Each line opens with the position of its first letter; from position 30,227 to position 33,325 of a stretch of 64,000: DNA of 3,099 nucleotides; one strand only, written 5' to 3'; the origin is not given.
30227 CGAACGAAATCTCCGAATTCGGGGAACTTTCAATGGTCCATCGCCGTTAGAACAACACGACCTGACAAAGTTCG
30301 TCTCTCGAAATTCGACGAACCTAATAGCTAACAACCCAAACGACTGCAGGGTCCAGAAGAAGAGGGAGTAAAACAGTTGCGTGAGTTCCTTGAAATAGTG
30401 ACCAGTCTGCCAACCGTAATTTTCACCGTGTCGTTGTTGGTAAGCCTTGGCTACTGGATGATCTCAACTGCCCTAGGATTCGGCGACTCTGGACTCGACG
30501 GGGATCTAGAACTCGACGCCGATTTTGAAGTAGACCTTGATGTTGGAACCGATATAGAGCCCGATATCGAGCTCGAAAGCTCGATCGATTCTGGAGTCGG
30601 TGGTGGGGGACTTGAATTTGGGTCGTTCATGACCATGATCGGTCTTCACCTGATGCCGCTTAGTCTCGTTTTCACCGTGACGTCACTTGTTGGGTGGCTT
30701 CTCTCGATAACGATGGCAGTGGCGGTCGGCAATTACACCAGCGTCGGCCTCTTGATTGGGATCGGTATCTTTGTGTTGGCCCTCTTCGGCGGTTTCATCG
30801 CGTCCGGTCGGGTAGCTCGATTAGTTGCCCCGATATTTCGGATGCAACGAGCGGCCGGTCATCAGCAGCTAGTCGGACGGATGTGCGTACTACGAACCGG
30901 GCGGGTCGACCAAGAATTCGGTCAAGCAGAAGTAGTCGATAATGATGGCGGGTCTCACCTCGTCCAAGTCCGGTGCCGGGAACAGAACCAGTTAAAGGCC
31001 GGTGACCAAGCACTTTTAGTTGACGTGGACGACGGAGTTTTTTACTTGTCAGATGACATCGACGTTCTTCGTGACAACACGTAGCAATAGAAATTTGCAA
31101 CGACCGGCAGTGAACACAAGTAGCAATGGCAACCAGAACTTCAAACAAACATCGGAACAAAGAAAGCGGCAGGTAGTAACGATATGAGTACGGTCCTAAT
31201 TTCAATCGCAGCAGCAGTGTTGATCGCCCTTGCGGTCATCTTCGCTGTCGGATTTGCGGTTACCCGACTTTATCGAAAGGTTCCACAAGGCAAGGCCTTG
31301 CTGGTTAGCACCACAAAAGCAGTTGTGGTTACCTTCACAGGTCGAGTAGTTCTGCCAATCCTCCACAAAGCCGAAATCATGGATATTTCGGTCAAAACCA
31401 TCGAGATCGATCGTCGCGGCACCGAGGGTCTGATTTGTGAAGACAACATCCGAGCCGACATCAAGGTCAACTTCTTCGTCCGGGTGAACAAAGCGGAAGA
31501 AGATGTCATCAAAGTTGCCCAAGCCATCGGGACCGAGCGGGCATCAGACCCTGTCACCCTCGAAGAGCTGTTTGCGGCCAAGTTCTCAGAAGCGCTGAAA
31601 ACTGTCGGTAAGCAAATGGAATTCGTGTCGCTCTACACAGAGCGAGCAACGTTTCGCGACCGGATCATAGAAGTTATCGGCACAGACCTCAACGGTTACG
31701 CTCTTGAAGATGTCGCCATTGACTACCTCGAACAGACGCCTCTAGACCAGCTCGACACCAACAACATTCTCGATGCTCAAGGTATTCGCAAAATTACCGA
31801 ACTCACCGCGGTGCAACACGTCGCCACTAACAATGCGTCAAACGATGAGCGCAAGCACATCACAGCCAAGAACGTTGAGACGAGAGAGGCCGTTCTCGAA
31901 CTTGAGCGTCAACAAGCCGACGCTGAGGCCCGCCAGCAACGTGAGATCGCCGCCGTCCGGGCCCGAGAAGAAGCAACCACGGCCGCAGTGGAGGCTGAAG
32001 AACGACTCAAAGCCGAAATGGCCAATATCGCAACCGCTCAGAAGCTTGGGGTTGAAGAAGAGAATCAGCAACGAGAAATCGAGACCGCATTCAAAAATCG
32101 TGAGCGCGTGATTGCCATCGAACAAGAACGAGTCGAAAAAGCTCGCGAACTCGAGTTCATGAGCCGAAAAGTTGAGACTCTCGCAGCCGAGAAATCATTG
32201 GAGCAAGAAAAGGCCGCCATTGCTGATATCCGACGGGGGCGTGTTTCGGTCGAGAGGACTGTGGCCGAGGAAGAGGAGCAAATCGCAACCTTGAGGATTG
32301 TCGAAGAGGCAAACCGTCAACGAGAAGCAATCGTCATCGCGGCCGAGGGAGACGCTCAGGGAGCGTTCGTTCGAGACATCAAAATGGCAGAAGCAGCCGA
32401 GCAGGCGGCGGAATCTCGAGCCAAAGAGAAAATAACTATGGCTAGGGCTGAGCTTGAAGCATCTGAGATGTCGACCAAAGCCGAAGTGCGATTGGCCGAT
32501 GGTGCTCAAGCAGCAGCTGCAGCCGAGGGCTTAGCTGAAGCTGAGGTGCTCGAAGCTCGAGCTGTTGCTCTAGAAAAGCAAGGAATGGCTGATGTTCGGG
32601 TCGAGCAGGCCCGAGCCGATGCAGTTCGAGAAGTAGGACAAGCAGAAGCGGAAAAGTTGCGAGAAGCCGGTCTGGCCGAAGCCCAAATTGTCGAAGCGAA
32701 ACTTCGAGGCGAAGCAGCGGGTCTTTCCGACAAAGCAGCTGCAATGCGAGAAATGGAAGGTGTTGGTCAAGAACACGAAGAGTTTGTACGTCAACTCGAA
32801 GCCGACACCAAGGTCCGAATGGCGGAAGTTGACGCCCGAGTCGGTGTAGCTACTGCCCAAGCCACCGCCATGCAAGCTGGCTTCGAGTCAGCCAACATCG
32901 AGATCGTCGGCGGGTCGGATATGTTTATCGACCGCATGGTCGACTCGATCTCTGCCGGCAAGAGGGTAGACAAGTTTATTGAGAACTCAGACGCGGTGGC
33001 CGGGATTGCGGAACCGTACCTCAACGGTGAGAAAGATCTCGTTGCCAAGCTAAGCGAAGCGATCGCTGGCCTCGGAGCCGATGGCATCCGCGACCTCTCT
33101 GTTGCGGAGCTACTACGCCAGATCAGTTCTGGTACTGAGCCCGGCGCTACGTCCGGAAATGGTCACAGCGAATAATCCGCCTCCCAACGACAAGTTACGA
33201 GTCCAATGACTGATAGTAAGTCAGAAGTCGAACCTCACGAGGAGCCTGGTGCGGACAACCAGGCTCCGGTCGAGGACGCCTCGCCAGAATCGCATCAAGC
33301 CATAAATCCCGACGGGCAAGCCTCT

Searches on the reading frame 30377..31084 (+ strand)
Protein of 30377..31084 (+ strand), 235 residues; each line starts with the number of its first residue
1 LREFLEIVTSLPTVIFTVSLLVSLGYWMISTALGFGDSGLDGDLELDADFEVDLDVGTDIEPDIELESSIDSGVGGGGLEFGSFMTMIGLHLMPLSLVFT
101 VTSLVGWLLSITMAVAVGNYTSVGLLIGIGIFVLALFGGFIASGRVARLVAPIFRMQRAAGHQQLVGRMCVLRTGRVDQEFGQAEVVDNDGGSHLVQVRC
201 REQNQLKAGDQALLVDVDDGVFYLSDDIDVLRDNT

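Call 3: search_protein_families(library=pfam, proteins=[window:30377-31084:+], max_evalue=0.01)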
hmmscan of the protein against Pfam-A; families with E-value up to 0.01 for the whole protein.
window:30377-31084:+ (235 aa): 1 family
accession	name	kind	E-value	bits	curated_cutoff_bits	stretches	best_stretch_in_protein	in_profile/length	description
PF07290.17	YqiJ_OB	-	0.00022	21.6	25.4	1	165-222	2-61/64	Inner membrane protein YqiJ, OB-fold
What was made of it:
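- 30377..31084 (+): YqiJ/YuaF-type (short NfeD-like) membrane protein, 235 aa; first gene of the operon. Pfam YqiJ_OB E=2.2e-4, below the gathering score (call 3).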

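Call 4: search_protein_families(library=ncbifam, proteins=[window:30377-31084:+], max_evalue=0.01)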
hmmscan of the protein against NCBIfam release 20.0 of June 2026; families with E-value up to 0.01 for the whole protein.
window:30377-31084:+ (235 aa): 0 families

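Call 5: search_protein_families(library=padloc, proteins=[window:30377-31084:+], max_evalue=0.01)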
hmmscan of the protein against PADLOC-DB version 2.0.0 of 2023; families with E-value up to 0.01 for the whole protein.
window:30377-31084:+ (235 aa): 0 families

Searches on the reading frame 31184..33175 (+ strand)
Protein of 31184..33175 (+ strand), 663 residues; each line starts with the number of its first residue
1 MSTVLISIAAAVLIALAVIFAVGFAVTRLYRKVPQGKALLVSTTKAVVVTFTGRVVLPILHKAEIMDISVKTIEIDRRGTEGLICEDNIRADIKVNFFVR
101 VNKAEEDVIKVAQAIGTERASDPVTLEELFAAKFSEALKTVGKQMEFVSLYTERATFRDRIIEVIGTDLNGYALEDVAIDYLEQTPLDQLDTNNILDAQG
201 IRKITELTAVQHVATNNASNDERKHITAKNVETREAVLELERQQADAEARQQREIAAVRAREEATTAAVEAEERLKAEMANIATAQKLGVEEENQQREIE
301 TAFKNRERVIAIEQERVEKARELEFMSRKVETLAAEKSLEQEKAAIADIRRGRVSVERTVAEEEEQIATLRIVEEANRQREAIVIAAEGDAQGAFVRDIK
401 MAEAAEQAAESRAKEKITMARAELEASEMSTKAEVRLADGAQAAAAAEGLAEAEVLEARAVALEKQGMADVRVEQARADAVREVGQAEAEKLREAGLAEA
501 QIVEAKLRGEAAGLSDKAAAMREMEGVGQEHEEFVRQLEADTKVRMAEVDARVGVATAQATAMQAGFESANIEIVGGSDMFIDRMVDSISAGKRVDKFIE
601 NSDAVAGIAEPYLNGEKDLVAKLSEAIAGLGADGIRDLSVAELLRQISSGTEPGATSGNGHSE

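Call 3: search_protein_families(library=pfam, proteins=[window:31184-33175:+], max_evalue=0.01)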
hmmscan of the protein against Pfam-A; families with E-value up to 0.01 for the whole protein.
window:31184-33175:+ (663 aa): 0 families

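Call 4: search_protein_families(library=ncbifam, proteins=[window:31184-33175:+], max_evalue=0.01)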
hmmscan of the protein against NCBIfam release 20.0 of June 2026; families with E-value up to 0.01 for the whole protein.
window:31184-33175:+ (663 aa): 0 families

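Call 5: search_protein_families(library=padloc, proteins=[window:31184-33175:+], max_evalue=0.01)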
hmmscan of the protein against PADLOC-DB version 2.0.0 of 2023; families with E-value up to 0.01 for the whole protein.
window:31184-33175:+ (663 aa): 0 families

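Call 37: search_solved_structures(query=A3, max_evalue=0.1)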
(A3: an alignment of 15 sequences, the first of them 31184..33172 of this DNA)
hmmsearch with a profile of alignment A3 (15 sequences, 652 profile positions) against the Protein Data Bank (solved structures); distinct sequences matched with E-value up to 0.1: 0.

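Call 39: search_protein_families(library=pfam, alignment_id=A3, max_evalue=10)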
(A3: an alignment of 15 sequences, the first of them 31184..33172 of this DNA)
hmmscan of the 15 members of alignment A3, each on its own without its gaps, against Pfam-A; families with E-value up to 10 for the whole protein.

A. member 1, window:31184-33172:+ (663 aa): 1 family
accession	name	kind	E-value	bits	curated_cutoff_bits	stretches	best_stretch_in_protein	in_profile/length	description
PF09489.15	CbtB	-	4.3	8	27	1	4-25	9-30/51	Probable cobalt transporter subunit (CbtB)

B. families by the number of members that match (of 15 scanned): 12 families
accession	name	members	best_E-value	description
PF01145.31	Band_7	2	2.3e-09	SPFH domain / Band 7 family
PF03927.19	NapD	1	0.03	NapD protein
PF04225.17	LysM_OapA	1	0.064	Opacity-associated protein A LysM-like domain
PF13486.11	Dehalogenase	1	0.23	Reductive dehalogenase subunit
PF23846.1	Cache_WalK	1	0.31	WalK sensor protein kinase Chache domain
PF07666.16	MpPF26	1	0.33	M penetrans paralogue family 26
PF02038.21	ATP1G1_PLM_MAT8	1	0.36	ATP1G1/PLM/MAT8 family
PF20712.2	CyanoTRADDas_TM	1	0.37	Cyanobacterial TRADD-N associated 2-Transmembrane domain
PF17996.7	CE2_N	1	1.1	Carbohydrate esterase 2 N-terminal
PF09489.15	CbtB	1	4.3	Probable cobalt transporter subunit (CbtB)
PF11837.13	INV_N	1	8.9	Beta-fructofuranosidase, N-terminal domain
PF10805.13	DUF2730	1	9.8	Protein of unknown function (DUF2730)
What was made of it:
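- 31184..33175 (+): YqiK-type flotillin (SPFH/band-7 plus coiled coil), 663 aa, one N-terminal membrane segment. Pfam Band_7 is hit in 2/15 orthologues, best E 2.3e-9 (call 39).
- Tried and rejected: A profile of the flotillin-like protein found nothing in the PDB (call 37), and Pfam missed it in the window copy (calls 3, 39).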
